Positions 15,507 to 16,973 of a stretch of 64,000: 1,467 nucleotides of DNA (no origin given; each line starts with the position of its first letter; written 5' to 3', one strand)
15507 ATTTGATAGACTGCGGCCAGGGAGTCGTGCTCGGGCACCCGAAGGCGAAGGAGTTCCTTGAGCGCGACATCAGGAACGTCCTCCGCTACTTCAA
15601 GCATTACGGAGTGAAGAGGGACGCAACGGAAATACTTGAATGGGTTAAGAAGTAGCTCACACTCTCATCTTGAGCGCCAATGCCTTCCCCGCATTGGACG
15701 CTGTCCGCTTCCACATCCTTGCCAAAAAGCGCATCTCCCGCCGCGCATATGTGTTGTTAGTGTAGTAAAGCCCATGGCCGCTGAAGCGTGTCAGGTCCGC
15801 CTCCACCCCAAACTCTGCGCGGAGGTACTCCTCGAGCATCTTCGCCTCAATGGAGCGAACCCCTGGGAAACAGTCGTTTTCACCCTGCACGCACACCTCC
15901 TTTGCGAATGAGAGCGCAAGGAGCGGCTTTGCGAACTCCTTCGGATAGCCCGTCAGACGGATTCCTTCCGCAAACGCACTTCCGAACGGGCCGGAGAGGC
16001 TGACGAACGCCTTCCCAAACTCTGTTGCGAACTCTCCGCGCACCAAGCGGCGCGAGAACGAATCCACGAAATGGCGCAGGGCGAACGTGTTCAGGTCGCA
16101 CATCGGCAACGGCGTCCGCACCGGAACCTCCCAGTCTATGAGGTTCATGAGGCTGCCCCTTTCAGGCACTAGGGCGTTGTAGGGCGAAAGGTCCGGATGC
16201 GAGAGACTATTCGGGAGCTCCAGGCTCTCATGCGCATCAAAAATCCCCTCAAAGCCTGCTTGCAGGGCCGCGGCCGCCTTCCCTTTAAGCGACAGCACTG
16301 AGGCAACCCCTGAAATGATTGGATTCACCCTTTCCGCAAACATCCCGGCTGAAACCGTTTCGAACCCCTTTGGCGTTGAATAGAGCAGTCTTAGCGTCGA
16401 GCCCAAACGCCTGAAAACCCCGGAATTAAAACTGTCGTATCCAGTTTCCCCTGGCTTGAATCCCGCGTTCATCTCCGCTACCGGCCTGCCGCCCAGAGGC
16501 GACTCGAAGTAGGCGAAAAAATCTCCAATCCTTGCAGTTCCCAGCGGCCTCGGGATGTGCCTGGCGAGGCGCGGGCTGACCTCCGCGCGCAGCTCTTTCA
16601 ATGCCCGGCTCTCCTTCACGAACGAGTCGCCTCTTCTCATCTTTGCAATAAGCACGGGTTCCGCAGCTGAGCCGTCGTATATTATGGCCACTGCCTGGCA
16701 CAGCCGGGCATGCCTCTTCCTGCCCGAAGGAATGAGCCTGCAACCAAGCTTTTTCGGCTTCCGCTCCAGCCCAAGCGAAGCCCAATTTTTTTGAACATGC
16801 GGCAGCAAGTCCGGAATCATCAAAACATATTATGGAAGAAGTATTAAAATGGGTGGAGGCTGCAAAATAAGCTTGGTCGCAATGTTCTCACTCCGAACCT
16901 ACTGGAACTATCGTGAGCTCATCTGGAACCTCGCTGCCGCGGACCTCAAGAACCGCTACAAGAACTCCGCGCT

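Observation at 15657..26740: Archaeal counterpart of an ABC-transporter-dependent, terminator-capped glycan pathway (WbdD-like logic)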

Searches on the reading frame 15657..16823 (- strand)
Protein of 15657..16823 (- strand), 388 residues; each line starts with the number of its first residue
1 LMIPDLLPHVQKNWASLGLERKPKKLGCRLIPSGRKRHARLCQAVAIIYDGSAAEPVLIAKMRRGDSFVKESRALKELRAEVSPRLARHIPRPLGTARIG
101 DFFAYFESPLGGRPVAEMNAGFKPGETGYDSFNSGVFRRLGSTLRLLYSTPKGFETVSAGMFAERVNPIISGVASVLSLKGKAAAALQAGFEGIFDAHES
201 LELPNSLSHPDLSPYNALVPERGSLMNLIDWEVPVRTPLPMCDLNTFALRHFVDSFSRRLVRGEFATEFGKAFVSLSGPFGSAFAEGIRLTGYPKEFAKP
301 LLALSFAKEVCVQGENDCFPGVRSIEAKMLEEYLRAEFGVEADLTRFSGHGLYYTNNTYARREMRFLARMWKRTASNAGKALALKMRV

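Call 4: search_protein_families(library=pfam, proteins=[window:15657-16823:-], max_evalue=0.01)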
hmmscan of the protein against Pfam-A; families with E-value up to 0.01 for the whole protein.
window:15657-16823:- (388 aa): 1 family
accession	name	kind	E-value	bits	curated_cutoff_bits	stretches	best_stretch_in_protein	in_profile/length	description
PF01636.29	APH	-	0.0014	18.9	23.2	1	81-265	46-226/239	Phosphotransferase enzyme family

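Call 10: search_solved_structures(query=window:15657-16823:-, max_evalue=10, show_alignments=1)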
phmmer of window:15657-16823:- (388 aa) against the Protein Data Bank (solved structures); distinct sequences matched with E-value up to 10: 2.
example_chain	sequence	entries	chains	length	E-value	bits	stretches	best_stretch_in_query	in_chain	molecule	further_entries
7di3_A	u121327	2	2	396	0.47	13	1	241-283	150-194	Cytochrome P450 hydroxylase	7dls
2pyb_A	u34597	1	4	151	0.85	12.1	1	284-343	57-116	Neutrophil activating protein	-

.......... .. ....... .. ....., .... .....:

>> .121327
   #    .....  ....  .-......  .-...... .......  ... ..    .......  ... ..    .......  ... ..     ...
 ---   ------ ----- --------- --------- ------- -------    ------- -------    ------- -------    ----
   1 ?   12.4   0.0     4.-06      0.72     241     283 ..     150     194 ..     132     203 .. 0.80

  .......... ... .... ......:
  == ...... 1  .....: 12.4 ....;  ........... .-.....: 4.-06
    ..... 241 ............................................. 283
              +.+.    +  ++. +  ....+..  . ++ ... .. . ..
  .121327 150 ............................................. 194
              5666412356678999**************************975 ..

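Call 12: find_homologous_proteins(query=window:15657-16823:-, max_evalue=0.001)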
Query window:15657-16823:- (388 aa): 4 proteins with E <= 0.001 among 8000 candidates.
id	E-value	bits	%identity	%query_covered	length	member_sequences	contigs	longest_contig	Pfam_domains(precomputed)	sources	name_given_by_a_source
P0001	1.5e-257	872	100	100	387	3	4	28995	-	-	-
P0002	8.0e-180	616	76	95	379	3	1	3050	-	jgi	-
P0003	2.4e-176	605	75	95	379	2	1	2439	PF01636.30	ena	-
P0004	6.7e-149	514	66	95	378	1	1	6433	-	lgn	-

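Call 22: find_encoding_contigs(protein=P0004, flank=10000, max_places=4)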
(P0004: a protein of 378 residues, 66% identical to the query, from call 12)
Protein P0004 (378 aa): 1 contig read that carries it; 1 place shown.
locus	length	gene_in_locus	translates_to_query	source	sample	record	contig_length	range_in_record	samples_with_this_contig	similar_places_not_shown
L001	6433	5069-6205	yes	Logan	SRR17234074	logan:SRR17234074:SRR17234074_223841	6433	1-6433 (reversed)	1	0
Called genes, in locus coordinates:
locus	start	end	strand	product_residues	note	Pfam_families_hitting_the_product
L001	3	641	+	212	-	?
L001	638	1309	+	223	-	PF00535:Glycos_transf_2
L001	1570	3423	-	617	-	PF00535:Glycos_transf_2, PF13641:Glyco_tranf_2_3, PF13692:Glyco_trans_1_4, PF20706:GT4-conflict (weak), PF13524:Glyco_trans_1_2 (weak), PF00534:Glycos_transf_1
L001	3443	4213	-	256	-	PF00005:ABC_tran, PF13304:AAA_21 (faint)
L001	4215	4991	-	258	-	PF01061:ABC2_membrane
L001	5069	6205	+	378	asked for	-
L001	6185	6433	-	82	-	?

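Call 23: find_encoding_contigs(protein=P0001, flank=10000, max_places=4)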
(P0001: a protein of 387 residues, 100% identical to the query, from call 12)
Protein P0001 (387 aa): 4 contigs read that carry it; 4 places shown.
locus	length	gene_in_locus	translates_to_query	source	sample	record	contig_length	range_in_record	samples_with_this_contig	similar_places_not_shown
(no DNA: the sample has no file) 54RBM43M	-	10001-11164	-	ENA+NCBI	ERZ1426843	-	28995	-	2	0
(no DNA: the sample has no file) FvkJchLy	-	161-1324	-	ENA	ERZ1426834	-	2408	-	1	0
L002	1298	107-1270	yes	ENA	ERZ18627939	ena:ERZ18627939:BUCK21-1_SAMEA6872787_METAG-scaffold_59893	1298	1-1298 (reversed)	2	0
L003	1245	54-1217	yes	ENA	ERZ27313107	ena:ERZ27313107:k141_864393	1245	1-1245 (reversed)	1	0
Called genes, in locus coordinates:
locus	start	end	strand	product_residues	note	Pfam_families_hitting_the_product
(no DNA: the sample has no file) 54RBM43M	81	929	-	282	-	PF05148:Methyltransf_8 (weak), PF13489:Methyltransf_23, PF13847:Methyltransf_31, PF08241:Methyltransf_11, PF08242:Methyltransf_12 (weak), PF13649:Methyltransf_25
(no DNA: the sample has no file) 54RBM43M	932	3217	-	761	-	PF00535:Glycos_transf_2, PF13641:Glyco_tranf_2_3, PF13524:Glyco_trans_1_2 (weak), PF13692:Glyco_trans_1_4 (weak)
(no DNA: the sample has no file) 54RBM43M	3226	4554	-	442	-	PF00535:Glycos_transf_2, PF13641:Glyco_tranf_2_3, PF13632:Glyco_trans_2_3 (weak)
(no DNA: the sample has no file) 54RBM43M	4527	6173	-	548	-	PF13489:Methyltransf_23, PF08241:Methyltransf_11, PF13489:Methyltransf_23, PF01209:Ubie_methyltran, PF08241:Methyltransf_11, PF08242:Methyltransf_12, PF13649:Methyltransf_25, PF13847:Methyltransf_31, +2 more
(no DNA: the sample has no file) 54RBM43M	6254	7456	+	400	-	PF00535:Glycos_transf_2, PF13641:Glyco_tranf_2_3 (faint)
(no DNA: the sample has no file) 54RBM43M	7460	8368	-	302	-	PF13489:Methyltransf_23, PF07021:MetW, PF08241:Methyltransf_11, PF08242:Methyltransf_12, PF13649:Methyltransf_25, PF13847:Methyltransf_31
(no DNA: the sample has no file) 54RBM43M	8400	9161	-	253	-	PF00005:ABC_tran, PF13304:AAA_21 (faint)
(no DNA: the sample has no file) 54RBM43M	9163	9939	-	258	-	PF01061:ABC2_membrane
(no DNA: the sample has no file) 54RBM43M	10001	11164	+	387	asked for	-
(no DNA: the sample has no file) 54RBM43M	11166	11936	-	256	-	PF01163:RIO1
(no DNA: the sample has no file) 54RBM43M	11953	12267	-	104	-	PF01176:eIF-1a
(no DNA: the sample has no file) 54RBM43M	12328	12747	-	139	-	PF01873:eIF-5_eIF-2B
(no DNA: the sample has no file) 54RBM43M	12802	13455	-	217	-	PF04967:HTH_10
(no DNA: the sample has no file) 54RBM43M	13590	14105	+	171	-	-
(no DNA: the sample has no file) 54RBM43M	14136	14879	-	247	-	PF00483:NTP_transferase, PF12804:NTP_transf_3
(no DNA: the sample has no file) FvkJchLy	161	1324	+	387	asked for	-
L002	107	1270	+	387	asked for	-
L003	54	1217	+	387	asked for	-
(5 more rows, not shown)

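Call 24: predict_structure(alignment_id=A1)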
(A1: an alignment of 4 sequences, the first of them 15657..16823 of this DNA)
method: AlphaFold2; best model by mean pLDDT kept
length: 388 residues; sequences in the alignment: 4
mean_pLDDT: 42.3   pTM: 0.33
mean pLDDT of the five models: 42.3, 40.3, 35.2, 34.0, 32.4
residues with pLDDT >= 90: 0; 70-90: 35; 50-70: 65; < 50: 288
segments of 3 or more residues with pLDDT < 50: 82-91, 109-166, 172-180, 190-388
pLDDT, mean of each block of 10 residues (from residue 1): 72 75 70 50 65 60 66 59 43 68 66 35 38 38 32 34 46 42 50 36 25 24 23 26 29 32 35 35 37 33 31 29 39 41 35 28 36 37 27
secondary structure, 60 per line:
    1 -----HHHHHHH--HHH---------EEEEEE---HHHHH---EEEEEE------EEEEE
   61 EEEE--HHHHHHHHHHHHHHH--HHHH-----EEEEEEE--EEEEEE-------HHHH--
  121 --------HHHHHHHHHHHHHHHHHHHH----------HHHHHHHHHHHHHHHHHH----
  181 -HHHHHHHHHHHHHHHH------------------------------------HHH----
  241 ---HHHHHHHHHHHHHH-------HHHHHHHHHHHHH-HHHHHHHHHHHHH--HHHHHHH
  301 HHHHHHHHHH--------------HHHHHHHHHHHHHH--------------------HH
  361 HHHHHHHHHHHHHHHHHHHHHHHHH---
elements in order: H6-12 E27-32 H36-40 E44-49 E56-64 H67-81 H84-87 E93-99 E102-107 H115-118 H129-148 H159-176 H182-197 H244-257 H265-277 H279-291 H294-310 H325-338 H359-385

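Call 25: search_protein_representatives(alignment_id=A1)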
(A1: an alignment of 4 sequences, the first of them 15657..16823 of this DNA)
Query: 4 sequences, 379 profile positions. Proteins with E-value up to 0.001 (for the whole library): 43; up to 1e-10: 7; up to 1e-30: 1. The best 43 are listed.
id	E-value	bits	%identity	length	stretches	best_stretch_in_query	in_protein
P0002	9.7e-235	794.6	-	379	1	1-379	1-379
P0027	3.6e-26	108.2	-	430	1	1-333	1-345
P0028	3.2e-19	85.3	-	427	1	2-335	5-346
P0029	4.3e-17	78.3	-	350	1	1-334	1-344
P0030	5.8e-16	74.6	-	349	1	3-330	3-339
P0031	1.3e-15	73.4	-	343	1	1-273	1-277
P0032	3.4e-12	62.2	-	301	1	12-287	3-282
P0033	7.6e-09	51.2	-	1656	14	95-127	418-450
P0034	2.0e-08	49.8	-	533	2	44-307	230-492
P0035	2.6e-07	46.1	-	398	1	1-252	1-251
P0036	1.3e-06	43.9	-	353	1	42-307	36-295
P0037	2.5e-06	42.9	-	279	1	68-286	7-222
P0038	6.5e-06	41.5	-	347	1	4-309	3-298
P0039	6.6e-06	41.5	-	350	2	186-273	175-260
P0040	1.8e-05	40.1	-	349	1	41-247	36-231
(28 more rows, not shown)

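Call 27: search_protein_families(library=pfam, alignment_id=A2, max_evalue=0.01)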
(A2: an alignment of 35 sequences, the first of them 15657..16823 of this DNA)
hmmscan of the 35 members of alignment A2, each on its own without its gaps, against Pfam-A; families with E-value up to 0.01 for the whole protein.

A. member 1, window:15657-16823:- (388 aa): 1 family
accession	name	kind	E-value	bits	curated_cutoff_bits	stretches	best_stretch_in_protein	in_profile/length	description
PF01636.29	APH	-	0.0014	18.9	23.2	1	81-265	46-226/239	Phosphotransferase enzyme family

B. families by the number of members that match (of 35 scanned): 9 families
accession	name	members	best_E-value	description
PF01636.29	APH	28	1e-17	Phosphotransferase enzyme family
PF19974.5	TCAD9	5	9.1e-07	Ternary complex associated domain 9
PF01633.27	Choline_kinase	5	5.6e-06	Choline/ethanolamine kinase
PF07914.17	DUF1679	4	5.7e-05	Uncharacterized oxidoreductase dhs-27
PF02958.26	EcKL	4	0.00013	Ecdysteroid kinase-like family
PF01163.29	RIO1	2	4.5e-05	RIO domain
PF11544.13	Spc42p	1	0.0012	Spindle pole body component Spc42p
PF15210.11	SFTA2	1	0.0015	Surfactant-associated protein 2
PF00069.31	Pkinase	1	0.0068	Protein kinase domain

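Call 29: search_solved_structures(query=A2, max_evalue=10)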
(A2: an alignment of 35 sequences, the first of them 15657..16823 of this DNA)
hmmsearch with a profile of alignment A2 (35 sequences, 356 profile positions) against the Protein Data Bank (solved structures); distinct sequences matched with E-value up to 10: 181 (the best 60 are shown).
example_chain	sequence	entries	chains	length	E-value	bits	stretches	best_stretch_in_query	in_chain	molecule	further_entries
3csv_A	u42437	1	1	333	3.4e-06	29.6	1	105-295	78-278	Aminoglycoside phosphotransferase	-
8v3v_A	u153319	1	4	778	9.9e-06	28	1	128-259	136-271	Acyl-Coenzyme A dehydrogenase family, member 11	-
8agy_A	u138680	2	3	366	1e-05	28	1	67-250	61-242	Corramycin phosphotransferase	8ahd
9o56_A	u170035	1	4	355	1.1e-05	27.9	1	67-250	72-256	Aminoglycoside phosphotransferase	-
2bkk_A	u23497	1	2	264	6e-05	25.5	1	57-227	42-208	AMINOGLYCOSIDE 3'-PHOSPHOTRANSFERASE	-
1l8t_A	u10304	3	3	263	7.4e-05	25.2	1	57-227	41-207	Aminoglycoside 3'-Phosphotransferase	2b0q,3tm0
1j7i_A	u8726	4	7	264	7.5e-05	25.2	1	57-227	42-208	AMINOGLYCOSIDE 3'-PHOSPHOTRANSFERASE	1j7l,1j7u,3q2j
3f7w_A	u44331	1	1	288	0.00023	23.5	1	154-227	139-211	putative fructosamine-3-kinase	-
9qos_A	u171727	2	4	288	0.0005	22.4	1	50-222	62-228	Aminoglycoside 3'-phosphotransferase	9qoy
4r77_B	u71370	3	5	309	0.001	21.4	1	194-246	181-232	Choline kinase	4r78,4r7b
8w7l_B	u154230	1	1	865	0.0016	20.8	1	204-231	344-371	Protein kinase domain-containing protein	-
8w7a_A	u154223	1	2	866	0.0016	20.8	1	204-231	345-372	Protein kinase domain-containing protein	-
8w7l_A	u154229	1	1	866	0.0016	20.8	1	204-231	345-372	Protein kinase domain-containing protein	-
8w7j_A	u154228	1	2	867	0.0016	20.8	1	204-231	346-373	Protein kinase domain-containing protein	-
8wgo_A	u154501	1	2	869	0.0016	20.8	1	204-231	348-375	Protein kinase domain-containing protein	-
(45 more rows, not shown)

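Call 30: find_encoding_contigs(protein=P0027, flank=10000, max_places=3)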
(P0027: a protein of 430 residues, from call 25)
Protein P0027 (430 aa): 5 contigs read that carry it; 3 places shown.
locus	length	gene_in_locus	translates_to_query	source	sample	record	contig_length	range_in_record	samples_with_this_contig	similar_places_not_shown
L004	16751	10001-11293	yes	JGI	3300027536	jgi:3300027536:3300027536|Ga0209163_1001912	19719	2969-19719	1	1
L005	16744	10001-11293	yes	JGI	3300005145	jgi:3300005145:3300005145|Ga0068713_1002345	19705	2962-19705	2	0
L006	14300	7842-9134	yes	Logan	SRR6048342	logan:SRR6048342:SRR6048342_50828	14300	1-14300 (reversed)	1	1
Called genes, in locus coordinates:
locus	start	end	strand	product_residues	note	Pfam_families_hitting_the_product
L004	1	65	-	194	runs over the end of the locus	PF00596:Aldolase_II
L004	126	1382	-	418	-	PF05221:AdoHcyase, PF02826:2-Hacid_dh_C, PF00670:AdoHcyase_NAD, PF07991:KARI_N (weak)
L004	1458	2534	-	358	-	PF01380:SIS, PF10432:bact-PGI_C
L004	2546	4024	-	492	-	PF02878:PGM_PMM_I, PF02879:PGM_PMM_II, PF02880:PGM_PMM_III, PF00408:PGM_PMM_IV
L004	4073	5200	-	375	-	PF00483:NTP_transferase, PF12804:NTP_transf_3 (weak), PF25084:LbH_EIF2B, PF24894:Hexapep_GlmU (weak), PF25087:GMPPB_C, PF25247:LbH_GLGC (faint), PF00132:Hexapep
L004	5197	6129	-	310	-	PF00535:Glycos_transf_2, PF13641:Glyco_tranf_2_3, PF13632:Glyco_trans_2_3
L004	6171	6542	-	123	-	PF00892:EamA (weak), PF10639:TMEM234 (weak)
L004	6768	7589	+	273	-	PF01061:ABC2_membrane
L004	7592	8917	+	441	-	PF00005:ABC_tran, PF13175:AAA_15 (faint), PF13304:AAA_21 (faint), PF14524:Wzt_C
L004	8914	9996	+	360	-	PF13489:Methyltransf_23, PF05175:MTS (weak), PF13847:Methyltransf_31, PF08241:Methyltransf_11, PF08242:Methyltransf_12, PF13649:Methyltransf_25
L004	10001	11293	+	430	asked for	-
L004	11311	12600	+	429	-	PF00535:Glycos_transf_2, PF10111:Glyco_tranf_2_2, PF13641:Glyco_tranf_2_3, PF13632:Glyco_trans_2_3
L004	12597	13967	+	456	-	PF00534:Glycos_transf_1, PF13692:Glyco_trans_1_4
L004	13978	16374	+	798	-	PF09586:YfhO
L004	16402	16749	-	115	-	?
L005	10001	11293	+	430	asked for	-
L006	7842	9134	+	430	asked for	-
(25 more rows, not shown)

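Call 31: find_encoding_contigs(protein=P0028, flank=10000, max_places=3)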
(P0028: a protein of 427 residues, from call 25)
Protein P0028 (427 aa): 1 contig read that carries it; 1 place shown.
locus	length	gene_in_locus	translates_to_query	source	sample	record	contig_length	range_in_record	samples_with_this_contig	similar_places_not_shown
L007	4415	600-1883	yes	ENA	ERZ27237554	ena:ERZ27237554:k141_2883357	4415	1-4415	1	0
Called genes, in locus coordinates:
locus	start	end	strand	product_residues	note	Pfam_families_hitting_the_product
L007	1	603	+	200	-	?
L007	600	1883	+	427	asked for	-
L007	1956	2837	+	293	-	PF13489:Methyltransf_23, PF07021:MetW (weak), PF13847:Methyltransf_31, PF08241:Methyltransf_11, PF08242:Methyltransf_12, PF13649:Methyltransf_25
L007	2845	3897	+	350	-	PF00535:Glycos_transf_2, PF13641:Glyco_tranf_2_3, PF10111:Glyco_tranf_2_2 (weak), PF13712:Glyco_tranf_2_5 (weak), PF13632:Glyco_trans_2_3 (weak)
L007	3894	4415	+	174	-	?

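Call 37: find_related_loci(query=A1, collection=genome_contigs, flank=10000)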
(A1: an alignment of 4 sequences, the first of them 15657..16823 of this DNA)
Query A1 (388 aa) in genome_contigs; peptide patterns used: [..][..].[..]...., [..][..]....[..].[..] (x = any residue, [..] = any of these).
29 stretches matched a pattern, but none encodes a relative of the query by tblastn (E <= 1e-3).

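Call 39: predict_structure(alignment_id=A2)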
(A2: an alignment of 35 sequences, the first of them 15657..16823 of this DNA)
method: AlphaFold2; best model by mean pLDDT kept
length: 388 residues; sequences in the alignment: 35
mean_pLDDT: 87.2   pTM: 0.85
mean pLDDT of the five models: 87.2, 87.0, 86.7, 86.4, 84.4
residues with pLDDT >= 90: 268; 70-90: 65; 50-70: 37; < 50: 18
segments of 3 or more residues with pLDDT < 50: 350-356, 380-388
pLDDT, mean of each block of 10 residues (from residue 1): 83 96 94 80 92 93 88 94 97 95 95 95 87 97 96 96 97 92 93 96 95 96 96 92 96 82 78 94 98 95 95 76 80 94 72 48 57 53 38
secondary structure, 60 per line:
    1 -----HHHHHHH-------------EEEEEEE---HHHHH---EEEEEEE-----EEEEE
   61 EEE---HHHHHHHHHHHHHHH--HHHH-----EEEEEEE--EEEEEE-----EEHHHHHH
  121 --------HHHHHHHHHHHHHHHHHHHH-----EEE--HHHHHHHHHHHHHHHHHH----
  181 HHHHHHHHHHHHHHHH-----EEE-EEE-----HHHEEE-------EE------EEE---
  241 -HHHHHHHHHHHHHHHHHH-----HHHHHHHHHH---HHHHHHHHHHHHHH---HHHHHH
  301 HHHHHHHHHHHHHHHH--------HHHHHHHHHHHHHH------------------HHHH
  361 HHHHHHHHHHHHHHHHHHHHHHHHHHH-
elements in order: H6-12 E26-32 H36-40 E44-50 E56-63 H67-81 H84-87 E93-99 E102-107 H115-120 H129-148 E154-156 H159-176 H181-196 E202-204 E206-208 E217-219 E235-237 H242-259 H265-274 H278-291 H295-316 H325-338 H357-387
